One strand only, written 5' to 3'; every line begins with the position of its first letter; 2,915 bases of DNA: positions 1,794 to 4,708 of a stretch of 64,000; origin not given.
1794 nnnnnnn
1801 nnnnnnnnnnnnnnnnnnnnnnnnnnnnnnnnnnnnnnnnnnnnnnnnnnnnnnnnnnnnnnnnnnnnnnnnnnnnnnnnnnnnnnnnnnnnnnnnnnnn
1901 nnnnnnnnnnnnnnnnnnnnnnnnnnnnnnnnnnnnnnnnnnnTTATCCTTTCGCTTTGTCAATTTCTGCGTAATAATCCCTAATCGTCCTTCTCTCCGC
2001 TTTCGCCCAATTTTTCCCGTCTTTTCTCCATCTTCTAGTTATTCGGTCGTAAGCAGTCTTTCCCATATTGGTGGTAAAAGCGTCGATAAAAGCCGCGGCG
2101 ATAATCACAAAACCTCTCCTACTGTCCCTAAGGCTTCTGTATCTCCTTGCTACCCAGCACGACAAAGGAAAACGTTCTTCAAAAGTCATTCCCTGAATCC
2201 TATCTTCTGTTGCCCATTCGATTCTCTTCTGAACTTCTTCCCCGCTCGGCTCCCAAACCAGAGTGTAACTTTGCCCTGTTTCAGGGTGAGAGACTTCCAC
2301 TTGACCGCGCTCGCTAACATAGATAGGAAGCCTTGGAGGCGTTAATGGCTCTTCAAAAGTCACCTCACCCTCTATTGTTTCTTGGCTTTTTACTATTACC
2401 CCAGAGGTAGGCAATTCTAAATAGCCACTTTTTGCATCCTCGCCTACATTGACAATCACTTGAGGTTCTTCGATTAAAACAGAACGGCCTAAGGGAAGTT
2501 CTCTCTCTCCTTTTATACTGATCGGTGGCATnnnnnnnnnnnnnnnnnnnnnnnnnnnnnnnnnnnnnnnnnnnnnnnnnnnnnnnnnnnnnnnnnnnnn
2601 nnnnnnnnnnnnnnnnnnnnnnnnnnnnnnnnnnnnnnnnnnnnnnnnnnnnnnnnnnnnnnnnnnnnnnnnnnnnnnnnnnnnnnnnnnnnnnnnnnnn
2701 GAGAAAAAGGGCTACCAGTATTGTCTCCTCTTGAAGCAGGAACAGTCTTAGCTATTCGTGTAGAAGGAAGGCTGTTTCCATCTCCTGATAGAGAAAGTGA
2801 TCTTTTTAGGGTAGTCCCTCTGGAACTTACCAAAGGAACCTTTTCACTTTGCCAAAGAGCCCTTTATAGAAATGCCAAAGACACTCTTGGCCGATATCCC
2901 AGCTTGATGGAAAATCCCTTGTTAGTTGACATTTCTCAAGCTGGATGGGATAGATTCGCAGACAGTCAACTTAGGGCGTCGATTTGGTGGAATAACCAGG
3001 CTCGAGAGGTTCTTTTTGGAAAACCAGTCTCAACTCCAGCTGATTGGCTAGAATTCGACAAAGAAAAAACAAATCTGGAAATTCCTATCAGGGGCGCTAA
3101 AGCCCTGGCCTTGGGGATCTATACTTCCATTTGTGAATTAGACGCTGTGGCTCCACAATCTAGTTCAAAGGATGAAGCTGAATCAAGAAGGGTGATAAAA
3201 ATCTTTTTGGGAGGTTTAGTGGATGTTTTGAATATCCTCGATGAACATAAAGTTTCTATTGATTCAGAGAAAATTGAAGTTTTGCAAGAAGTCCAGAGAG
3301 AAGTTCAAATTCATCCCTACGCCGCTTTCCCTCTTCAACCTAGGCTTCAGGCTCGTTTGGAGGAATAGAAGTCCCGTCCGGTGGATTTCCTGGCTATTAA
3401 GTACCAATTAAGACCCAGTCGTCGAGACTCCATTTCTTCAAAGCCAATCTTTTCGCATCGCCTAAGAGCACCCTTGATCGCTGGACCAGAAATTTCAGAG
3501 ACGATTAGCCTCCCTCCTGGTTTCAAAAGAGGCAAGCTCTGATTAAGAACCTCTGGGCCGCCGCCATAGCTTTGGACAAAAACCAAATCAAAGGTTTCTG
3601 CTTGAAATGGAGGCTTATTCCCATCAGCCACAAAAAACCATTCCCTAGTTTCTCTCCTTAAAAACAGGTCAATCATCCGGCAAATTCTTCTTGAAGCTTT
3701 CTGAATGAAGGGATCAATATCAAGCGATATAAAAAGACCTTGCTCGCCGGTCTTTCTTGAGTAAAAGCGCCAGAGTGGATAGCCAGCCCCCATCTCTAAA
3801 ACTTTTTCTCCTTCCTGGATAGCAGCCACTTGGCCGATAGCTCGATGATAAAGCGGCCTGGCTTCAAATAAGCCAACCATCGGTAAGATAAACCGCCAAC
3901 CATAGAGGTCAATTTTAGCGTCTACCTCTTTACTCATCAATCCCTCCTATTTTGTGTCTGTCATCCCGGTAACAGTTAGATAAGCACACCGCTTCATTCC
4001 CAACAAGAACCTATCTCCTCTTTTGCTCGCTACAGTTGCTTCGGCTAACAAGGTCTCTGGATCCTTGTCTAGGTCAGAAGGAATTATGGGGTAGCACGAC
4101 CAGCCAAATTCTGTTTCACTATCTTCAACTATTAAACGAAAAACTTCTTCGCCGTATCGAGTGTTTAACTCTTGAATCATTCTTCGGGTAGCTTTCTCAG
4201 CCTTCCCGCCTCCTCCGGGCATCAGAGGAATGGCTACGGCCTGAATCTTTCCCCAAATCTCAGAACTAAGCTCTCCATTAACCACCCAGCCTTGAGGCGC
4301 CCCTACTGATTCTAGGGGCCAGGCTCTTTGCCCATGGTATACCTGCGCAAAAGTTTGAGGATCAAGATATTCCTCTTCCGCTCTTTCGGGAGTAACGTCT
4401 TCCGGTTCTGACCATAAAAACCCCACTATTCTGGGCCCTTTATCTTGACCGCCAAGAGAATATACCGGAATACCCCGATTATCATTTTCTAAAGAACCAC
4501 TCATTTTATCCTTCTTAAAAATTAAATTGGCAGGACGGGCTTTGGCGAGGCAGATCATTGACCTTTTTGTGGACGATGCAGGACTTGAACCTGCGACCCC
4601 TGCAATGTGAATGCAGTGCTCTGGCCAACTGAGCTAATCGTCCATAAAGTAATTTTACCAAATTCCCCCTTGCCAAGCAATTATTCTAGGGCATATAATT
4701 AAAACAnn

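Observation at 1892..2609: Two near-identical consensus promoter plus hairpin cassettes driving adjacent unrelated unknown genes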

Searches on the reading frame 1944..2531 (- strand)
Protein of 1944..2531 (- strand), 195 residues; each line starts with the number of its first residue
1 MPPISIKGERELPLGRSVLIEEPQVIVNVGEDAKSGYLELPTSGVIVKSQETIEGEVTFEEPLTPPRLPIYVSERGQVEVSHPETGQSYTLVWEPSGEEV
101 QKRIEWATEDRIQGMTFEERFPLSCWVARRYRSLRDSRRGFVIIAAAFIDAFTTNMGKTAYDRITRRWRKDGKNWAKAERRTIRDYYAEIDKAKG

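Call 6: search_protein_families(library=pfam, proteins=[window:1944-2531:-], max_evalue=0.1)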
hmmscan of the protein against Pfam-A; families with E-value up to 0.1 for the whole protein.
window:1944-2531:- (195 aa): 0 families

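Call 13: find_encoding_contigs(protein=window:1944-2531:-, flank=6000, max_places=8)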
Protein window:1944-2531:- (195 aa): 1 contig read that carries it; 1 place shown.
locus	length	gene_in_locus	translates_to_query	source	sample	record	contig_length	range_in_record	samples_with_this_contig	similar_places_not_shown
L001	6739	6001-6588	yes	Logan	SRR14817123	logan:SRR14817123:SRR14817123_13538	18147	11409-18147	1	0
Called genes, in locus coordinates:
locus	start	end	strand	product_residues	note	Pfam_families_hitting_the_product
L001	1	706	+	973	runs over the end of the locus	PF00133:tRNA-synt_1, PF09334:tRNA-synt_1g (faint), PF01921:tRNA-synt_1f (weak), PF08264:Anticodon_1, PF19302:DUF5915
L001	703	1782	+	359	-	PF01098:FTSW_RODA_SPOVE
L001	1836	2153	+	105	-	PF00829:Ribosomal_L21p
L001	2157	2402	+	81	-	PF01016:Ribosomal_L27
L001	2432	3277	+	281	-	PF02195:ParB_N, PF17762:HTH_ParB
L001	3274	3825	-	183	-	PF10502:Peptidase_S26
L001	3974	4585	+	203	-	-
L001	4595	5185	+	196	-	PF01209:Ubie_methyltran (weak)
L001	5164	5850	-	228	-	-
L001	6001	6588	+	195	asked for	-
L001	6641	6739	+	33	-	?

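Call 15: find_homologous_proteins(query=window:1944-2531:-)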
Query window:1944-2531:- (195 aa): 1 proteins with E <= 0.001 among 64 candidates.
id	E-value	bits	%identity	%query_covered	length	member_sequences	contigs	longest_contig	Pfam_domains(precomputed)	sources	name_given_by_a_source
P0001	1.1e-125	435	100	100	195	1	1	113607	-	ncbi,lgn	-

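Call 19: search_protein_families(library=phrogs, proteins=[window:1944-2531:-], max_evalue=0.1)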
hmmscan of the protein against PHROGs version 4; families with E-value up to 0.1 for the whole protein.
window:1944-2531:- (195 aa): 0 families

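Call 20: search_protein_families(library=ncbifam, proteins=[window:1944-2531:-], max_evalue=0.1)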
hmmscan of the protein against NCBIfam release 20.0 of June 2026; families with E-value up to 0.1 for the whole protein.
window:1944-2531:- (195 aa): 0 families

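Call 25: search_protein_representatives(protein=window:1944-2531:-)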
Query: 195 residues. Proteins with E-value up to 0.001 (for the whole library): 5; up to 1e-10: 2; up to 1e-30: 2. The best 5 are listed.
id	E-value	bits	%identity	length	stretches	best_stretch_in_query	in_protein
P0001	3.4e-126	434.6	100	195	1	1-195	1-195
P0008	1.2e-34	135.9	46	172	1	21-188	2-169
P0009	1.3e-09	54.3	32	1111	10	71-104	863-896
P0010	1.5e-08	50.8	33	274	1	6-174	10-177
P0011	1.7e-06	44.1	45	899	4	52-80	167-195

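Call 31: find_encoding_contigs(protein=P0008, flank=3000)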
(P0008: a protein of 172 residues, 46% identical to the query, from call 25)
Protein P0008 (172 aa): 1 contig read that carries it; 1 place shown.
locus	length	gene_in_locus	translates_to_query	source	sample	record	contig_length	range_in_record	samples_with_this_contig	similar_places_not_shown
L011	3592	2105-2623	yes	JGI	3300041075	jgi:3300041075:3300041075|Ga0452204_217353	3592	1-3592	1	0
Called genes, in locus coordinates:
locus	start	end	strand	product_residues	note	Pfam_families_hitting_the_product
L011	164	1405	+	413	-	PF08541:ACP_syn_III_C (weak)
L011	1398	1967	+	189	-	PF01135:PCMT (weak), PF01209:Ubie_methyltran, PF13847:Methyltransf_31, PF08241:Methyltransf_11 (faint), PF13649:Methyltransf_25 (faint)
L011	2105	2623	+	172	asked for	-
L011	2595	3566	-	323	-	PF04794:YdjC (faint)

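Call 32: find_encoding_contigs(protein=P0010, flank=3000)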
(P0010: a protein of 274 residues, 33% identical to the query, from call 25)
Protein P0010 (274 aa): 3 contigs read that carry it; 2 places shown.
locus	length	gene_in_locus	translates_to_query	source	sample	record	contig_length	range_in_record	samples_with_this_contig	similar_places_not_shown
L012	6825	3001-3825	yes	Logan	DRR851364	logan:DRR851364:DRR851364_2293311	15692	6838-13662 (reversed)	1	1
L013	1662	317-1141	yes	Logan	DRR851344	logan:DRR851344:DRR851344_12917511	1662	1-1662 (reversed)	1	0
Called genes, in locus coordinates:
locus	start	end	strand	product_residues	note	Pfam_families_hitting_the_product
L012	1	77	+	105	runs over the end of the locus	PF00829:Ribosomal_L21p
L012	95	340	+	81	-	PF01016:Ribosomal_L27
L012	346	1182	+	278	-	PF02195:ParB_N, PF17762:HTH_ParB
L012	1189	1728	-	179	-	PF10502:Peptidase_S26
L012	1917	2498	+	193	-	PF01209:Ubie_methyltran, PF13847:Methyltransf_31 (weak)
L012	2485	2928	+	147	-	-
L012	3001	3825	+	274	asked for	-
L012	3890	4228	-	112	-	-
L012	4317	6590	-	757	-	PF06439:3keto-disac_hyd, PF00561:Abhydrolase_1 (weak), PF02089:Palm_thioest, PF07819:PGAP1 (weak), PF02450:LCAT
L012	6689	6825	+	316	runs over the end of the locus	PF00535:Glycos_transf_2, PF10111:Glyco_tranf_2_2, PF13641:Glyco_tranf_2_3, PF13506:Glyco_transf_21 (faint), PF13632:Glyco_trans_2_3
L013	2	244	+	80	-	?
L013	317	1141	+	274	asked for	-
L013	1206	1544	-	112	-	-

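Call 54: find_homologous_proteins(query=A3, max_evalue=0.01)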
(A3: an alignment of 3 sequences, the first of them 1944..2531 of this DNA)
Query A3 (3 sequences) (195 aa, profile of the alignment): 3 proteins with E <= 0.01 among 8000 candidates.
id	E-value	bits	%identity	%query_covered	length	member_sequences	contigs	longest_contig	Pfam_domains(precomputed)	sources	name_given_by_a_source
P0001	3.7e-100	352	100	100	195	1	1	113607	-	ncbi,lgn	-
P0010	3.4e-86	306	31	90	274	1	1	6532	-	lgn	-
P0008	2.5e-82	293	43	87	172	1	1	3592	-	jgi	jgi:hypothetical protein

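Call 55: predict_structure(alignment_id=A3)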
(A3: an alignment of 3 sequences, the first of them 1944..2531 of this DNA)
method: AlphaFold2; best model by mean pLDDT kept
length: 195 residues; sequences in the alignment: 3
mean_pLDDT: 45.4   pTM: 0.23
mean pLDDT of the five models: 45.4, 44.9, 43.2, 43.1, 41.2
residues with pLDDT >= 90: 0; 70-90: 0; 50-70: 97; < 50: 98
segments of 3 or more residues with pLDDT < 50: 1-37, 41-65, 90-99, 111-115, 167-169, 193-195
pLDDT, mean of each block of 10 residues (from residue 1): 29 23 35 44 33 28 45 49 51 46 53 48 57 55 55 56 50 52 55 43
secondary structure, 60 per line:
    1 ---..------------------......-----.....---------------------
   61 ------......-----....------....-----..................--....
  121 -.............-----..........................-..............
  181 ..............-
elements in order: E24-29 E35-39 E67-72 E78-81 E88-91 H97-114 H117-120 H122-134 H140-165 H167-194

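Call 70: search_protein_families(library=pfam, proteins=[L012:2485-2928:+, L012:3890-4228:-, L011:2595-3380:-], max_evalue=0.01)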
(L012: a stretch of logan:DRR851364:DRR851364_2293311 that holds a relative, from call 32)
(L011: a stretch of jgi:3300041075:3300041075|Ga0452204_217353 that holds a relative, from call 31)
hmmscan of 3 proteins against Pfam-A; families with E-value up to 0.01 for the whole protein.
L012:2485-2928:+ (147 aa): 0 families

L012:3890-4228:- (112 aa): 1 family
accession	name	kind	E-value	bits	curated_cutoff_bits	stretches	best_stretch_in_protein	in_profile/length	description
PF07460.16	NUMOD3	-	0.00037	20.8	20.4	1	40-56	1-17/37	NUMOD3 motif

L011:2595-3380:- (261 aa): 1 family
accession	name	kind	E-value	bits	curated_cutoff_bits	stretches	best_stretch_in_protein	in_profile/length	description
PF04794.17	YdjC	-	4.7e-07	30.4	29.7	1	18-146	2-144/266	YdjC-like protein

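Call 71: search_protein_families(library=padloc, proteins=[window:1944-2531:-], max_evalue=0.01)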
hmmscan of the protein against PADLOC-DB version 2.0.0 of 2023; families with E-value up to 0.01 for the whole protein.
window:1944-2531:- (195 aa): 0 families

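Call 75: find_encoding_contigs(protein=P0010, flank=10000, max_places=3)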
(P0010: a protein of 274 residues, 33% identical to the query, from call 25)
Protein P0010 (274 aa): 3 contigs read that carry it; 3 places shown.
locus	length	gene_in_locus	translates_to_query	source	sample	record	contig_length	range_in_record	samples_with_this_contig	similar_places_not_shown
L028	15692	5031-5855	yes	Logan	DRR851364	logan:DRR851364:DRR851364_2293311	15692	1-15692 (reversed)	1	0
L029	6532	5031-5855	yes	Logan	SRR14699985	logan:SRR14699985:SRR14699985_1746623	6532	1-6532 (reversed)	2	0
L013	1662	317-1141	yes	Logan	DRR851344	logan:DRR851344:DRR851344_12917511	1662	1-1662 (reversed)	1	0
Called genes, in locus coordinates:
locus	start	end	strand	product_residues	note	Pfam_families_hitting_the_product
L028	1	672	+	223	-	?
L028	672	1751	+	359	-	PF01098:FTSW_RODA_SPOVE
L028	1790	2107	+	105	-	PF00829:Ribosomal_L21p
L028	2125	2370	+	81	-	PF01016:Ribosomal_L27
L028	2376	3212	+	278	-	PF02195:ParB_N, PF17762:HTH_ParB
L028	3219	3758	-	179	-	PF10502:Peptidase_S26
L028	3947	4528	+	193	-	PF01209:Ubie_methyltran, PF13847:Methyltransf_31 (weak)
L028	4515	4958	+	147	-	-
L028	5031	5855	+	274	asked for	-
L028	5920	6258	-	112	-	-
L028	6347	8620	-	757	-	PF06439:3keto-disac_hyd, PF00561:Abhydrolase_1 (weak), PF02089:Palm_thioest, PF07819:PGAP1 (weak), PF02450:LCAT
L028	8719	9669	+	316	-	PF00535:Glycos_transf_2, PF10111:Glyco_tranf_2_2, PF13641:Glyco_tranf_2_3, PF13506:Glyco_transf_21 (faint), PF13632:Glyco_trans_2_3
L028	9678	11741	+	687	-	PF01663:Phosphodiest, PF01507:PAPS_reduct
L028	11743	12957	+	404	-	PF01943:Polysacc_synt, PF13440:Polysacc_synt_3, PF01554:MatE (weak)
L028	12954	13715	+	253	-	PF00535:Glycos_transf_2, PF10111:Glyco_tranf_2_2 (weak)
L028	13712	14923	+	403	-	PF04932:Wzy_C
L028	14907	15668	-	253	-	PF17936:Big_6 (faint), PF12733:Cadherin-like (faint), PF19077:Big_13 (weak), PF27332:TP_0781 (faint), PF09136:Glucodextran_B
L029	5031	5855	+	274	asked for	-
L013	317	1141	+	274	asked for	-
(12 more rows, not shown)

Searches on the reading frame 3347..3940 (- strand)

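Call 6: search_protein_families(library=pfam, proteins=[window:3347-3940:-], max_evalue=0.1)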
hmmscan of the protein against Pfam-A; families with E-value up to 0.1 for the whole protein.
window:3347-3940:- (197 aa): 6 families
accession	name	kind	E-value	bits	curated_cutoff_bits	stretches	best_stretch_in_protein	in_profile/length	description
PF01209.24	Ubie_methyltran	-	9.9e-06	25.5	20.1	1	28-156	32-160/233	ubiE/COQ5 methyltransferase family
PF01135.25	PCMT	-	6.6e-05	23.2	20.3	1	29-148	59-172/210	Protein-L-isoaspartate(D-aspartate) O-methyltransferase (PCMT)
PF13847.12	Methyltransf_31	-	0.00087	19.4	27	1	42-151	2-113/145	Methyltransferase domain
PF13649.12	Methyltransf_25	-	0.0064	17.6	27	1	47-143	1-97/97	Methyltransferase domain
PF13489.12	Methyltransf_23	-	0.0075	16.4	27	1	128-194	97-147/164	Methyltransferase domain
PF08241.18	Methyltransf_11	-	0.018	16.1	21.2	1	89-146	30-94/95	Methyltransferase domain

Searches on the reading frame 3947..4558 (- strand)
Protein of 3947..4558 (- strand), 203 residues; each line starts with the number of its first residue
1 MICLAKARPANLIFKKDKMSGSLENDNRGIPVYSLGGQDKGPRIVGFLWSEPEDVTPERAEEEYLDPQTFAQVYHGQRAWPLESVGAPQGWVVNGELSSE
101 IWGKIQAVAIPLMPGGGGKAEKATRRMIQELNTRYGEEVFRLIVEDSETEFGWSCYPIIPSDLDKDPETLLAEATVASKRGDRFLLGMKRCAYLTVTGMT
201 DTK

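Call 6: search_protein_families(library=pfam, proteins=[window:3947-4558:-], max_evalue=0.1)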
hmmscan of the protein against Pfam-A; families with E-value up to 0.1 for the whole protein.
window:3947-4558:- (203 aa): 0 families

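Call 19: search_protein_families(library=phrogs, proteins=[window:3947-4558:-], max_evalue=0.1)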
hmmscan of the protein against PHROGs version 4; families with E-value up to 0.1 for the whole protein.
window:3947-4558:- (203 aa): 0 families

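Call 20: search_protein_families(library=ncbifam, proteins=[window:3947-4558:-], max_evalue=0.1)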
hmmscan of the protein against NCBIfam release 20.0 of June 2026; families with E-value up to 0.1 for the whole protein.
window:3947-4558:- (203 aa): 1 family
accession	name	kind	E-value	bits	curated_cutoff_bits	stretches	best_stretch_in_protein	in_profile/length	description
NF003336.0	PRK04342.1-5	equivalog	0.061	12.1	531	1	101-158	219-269/386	DNA topoisomerase IV subunit A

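Call 71: search_protein_families(library=padloc, proteins=[window:3947-4558:-], max_evalue=0.01)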
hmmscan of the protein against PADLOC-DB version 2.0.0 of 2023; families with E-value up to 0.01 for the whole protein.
window:3947-4558:- (203 aa): 0 families
